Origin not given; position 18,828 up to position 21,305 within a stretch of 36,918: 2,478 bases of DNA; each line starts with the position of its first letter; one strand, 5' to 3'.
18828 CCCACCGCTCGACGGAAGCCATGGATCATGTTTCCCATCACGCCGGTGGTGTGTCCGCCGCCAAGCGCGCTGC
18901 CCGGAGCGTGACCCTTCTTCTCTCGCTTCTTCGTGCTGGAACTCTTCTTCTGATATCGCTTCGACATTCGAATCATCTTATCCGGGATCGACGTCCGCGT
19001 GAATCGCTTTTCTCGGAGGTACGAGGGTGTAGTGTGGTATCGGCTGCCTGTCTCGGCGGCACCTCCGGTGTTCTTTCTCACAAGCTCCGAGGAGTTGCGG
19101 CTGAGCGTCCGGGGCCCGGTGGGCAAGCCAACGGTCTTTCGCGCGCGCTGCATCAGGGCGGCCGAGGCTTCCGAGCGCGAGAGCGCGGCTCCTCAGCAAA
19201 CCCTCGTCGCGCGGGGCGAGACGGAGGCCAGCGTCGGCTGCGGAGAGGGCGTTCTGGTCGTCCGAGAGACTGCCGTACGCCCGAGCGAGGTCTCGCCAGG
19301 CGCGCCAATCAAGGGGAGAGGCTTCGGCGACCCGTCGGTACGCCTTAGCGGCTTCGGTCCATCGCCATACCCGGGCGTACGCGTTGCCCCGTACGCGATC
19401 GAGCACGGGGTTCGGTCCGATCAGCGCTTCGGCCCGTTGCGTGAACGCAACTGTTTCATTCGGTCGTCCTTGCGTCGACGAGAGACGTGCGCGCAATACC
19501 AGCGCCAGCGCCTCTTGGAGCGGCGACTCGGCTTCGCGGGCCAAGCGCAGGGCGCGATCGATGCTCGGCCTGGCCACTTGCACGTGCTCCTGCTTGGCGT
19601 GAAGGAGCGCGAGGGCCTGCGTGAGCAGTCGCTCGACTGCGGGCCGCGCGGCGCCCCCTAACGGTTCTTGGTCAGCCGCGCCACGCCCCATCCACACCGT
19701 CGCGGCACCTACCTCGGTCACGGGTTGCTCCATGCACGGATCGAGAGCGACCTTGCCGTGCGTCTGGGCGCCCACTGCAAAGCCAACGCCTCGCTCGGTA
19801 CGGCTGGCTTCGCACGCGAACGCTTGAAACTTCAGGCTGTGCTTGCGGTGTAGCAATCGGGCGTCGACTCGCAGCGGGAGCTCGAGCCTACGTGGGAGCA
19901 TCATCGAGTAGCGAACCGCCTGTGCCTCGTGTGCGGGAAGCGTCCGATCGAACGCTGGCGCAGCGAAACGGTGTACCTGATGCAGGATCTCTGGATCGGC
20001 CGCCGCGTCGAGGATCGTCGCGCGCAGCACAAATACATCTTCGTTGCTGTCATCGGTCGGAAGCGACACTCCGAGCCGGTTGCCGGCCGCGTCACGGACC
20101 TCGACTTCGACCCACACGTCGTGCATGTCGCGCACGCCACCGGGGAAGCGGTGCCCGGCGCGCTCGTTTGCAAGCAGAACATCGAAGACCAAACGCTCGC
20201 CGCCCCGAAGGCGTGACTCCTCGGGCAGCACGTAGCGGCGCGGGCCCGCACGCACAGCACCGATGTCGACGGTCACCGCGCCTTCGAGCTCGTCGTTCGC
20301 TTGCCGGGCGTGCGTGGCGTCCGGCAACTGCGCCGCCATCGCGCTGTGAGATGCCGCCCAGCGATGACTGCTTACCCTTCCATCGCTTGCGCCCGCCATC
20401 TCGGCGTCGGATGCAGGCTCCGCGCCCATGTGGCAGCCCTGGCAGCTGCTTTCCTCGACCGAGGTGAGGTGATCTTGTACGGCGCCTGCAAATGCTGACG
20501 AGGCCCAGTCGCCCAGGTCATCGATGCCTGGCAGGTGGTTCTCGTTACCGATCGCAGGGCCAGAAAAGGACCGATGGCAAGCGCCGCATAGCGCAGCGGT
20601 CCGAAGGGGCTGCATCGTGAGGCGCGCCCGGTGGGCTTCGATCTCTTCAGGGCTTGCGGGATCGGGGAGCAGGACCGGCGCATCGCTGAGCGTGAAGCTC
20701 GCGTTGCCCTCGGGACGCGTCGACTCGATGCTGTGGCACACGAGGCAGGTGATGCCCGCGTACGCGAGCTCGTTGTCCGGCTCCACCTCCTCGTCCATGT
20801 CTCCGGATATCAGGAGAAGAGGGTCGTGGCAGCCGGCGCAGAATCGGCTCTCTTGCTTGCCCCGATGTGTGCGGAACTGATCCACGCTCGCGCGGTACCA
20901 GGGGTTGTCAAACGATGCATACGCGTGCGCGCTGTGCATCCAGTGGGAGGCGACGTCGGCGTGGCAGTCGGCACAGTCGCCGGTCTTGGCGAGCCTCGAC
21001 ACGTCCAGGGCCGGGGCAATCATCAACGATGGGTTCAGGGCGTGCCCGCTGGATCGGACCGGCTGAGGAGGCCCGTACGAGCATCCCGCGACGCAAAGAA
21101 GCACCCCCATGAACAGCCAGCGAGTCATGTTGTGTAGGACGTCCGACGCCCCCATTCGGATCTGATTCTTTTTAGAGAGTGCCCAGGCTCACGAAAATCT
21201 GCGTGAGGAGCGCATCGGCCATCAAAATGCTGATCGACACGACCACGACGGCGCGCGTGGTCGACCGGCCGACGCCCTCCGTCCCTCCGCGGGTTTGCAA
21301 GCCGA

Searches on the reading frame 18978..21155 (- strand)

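Call 24: search_protein_families(library=pfam, proteins=[window:18978-21155:-])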
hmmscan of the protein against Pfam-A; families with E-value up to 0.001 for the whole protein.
window:18978-21155:- (725 aa): 6 families
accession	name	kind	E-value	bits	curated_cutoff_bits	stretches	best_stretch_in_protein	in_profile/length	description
PF07719.23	TPR_2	-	1.5e-06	28.3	27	0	589-614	7-32/34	Tetratricopeptide repeat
PF14522.11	Cytochrome_C7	-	2.5e-05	24.5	24.8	0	103-194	13-66/67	Cytochrome c7 and related cytochrome c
PF13435.11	Cytochrome_C554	-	0.00013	23.3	20.8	1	61-142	2-84/84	Cytochrome c554 and c-prime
PF22113.1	Mtrc-MtrF_II-IV_dom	-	0.00033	20.7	30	0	105-253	30-138/176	Outer membrane cytochrome MtrC/MtrF-like, domains II/IV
PF13432.12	TPR_16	-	0.00042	21.1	32.7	1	589-650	3-64/65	Tetratricopeptide repeat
PF14537.11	Cytochrom_c3_2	-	0.00071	20.4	25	0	59-144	6-67/79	Cytochrome c3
